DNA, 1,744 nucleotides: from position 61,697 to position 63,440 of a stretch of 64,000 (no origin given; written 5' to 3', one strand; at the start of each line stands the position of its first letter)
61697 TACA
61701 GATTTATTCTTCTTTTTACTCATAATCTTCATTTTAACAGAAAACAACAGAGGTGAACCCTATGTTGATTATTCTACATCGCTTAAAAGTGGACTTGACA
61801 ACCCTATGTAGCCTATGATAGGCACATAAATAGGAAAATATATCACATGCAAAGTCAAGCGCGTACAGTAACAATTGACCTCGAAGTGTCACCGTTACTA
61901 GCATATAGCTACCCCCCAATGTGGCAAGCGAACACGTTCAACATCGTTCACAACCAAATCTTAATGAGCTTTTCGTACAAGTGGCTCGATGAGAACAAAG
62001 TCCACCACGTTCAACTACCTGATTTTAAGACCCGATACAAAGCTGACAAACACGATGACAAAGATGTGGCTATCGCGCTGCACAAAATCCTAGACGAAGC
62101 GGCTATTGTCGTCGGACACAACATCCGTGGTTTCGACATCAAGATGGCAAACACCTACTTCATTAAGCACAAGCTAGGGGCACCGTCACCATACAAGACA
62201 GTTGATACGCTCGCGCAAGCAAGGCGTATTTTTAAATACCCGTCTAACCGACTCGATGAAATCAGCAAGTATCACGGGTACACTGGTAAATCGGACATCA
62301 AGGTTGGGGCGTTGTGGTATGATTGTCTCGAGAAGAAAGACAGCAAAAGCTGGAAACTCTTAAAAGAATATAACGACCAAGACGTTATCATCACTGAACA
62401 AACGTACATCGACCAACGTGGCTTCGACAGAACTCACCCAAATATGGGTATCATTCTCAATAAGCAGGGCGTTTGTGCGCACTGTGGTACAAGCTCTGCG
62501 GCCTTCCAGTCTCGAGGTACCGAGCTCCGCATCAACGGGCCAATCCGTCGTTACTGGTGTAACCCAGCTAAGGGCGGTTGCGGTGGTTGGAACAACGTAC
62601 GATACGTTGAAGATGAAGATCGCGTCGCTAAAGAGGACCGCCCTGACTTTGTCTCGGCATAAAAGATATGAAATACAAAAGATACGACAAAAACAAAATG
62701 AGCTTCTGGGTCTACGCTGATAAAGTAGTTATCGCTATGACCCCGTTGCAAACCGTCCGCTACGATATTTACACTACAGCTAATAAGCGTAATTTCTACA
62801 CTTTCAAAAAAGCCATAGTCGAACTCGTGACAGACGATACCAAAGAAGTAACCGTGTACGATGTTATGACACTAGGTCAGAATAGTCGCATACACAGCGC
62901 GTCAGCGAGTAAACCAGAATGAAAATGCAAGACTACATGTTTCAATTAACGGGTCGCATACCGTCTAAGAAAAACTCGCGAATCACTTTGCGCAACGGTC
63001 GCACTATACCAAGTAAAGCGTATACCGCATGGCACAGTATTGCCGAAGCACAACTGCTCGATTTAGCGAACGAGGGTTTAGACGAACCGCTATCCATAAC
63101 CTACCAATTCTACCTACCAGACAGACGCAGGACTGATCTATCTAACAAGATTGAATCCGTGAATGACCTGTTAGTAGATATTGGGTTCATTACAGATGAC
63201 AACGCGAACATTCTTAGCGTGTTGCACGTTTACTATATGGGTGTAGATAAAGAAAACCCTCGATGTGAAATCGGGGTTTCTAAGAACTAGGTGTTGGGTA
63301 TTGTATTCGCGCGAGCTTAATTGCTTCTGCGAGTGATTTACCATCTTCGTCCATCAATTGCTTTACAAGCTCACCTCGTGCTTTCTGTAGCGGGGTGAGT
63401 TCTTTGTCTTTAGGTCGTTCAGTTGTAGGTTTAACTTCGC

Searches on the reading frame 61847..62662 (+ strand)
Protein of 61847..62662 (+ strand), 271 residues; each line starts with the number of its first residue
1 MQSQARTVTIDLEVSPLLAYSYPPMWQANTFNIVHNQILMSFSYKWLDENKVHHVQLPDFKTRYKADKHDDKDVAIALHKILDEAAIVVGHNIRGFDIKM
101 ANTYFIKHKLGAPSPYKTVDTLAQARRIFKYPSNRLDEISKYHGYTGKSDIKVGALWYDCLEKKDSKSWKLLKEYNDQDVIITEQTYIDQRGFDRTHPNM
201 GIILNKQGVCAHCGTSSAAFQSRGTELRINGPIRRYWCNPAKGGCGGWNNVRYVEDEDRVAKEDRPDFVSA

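Call 53: search_protein_families(library=pfam, proteins=[window:61847-62662:+], max_evalue=0.01)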
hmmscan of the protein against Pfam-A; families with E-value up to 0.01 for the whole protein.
window:61847-62662:+ (271 aa): 3 families
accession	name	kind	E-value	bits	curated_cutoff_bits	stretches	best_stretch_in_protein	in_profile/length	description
PF13482.12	RNase_H_2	-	3.1e-08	34.2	22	1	54-185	32-159/165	RNase_H superfamily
PF00929.31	RNase_T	-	9.1e-06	26.8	24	1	67-144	66-144/164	Exonuclease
PF10108.15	DNA_pol_B_exo2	-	0.0043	17.2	24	0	133-185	120-168/213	Predicted 3'-5' exonuclease related to the exonuclease domain of PolB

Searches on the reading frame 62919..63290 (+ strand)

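Call 96: search_protein_families(library=pfam, proteins=[window:62919-63290:+], max_evalue=0.01)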
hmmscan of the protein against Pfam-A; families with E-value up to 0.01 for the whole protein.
window:62919-63290:+ (123 aa): 1 family
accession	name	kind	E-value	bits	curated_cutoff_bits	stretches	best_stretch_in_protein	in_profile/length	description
PF05866.16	RusA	-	1.3e-05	26.3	22.8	1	15-119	5-122/124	Endodeoxyribonuclease RusA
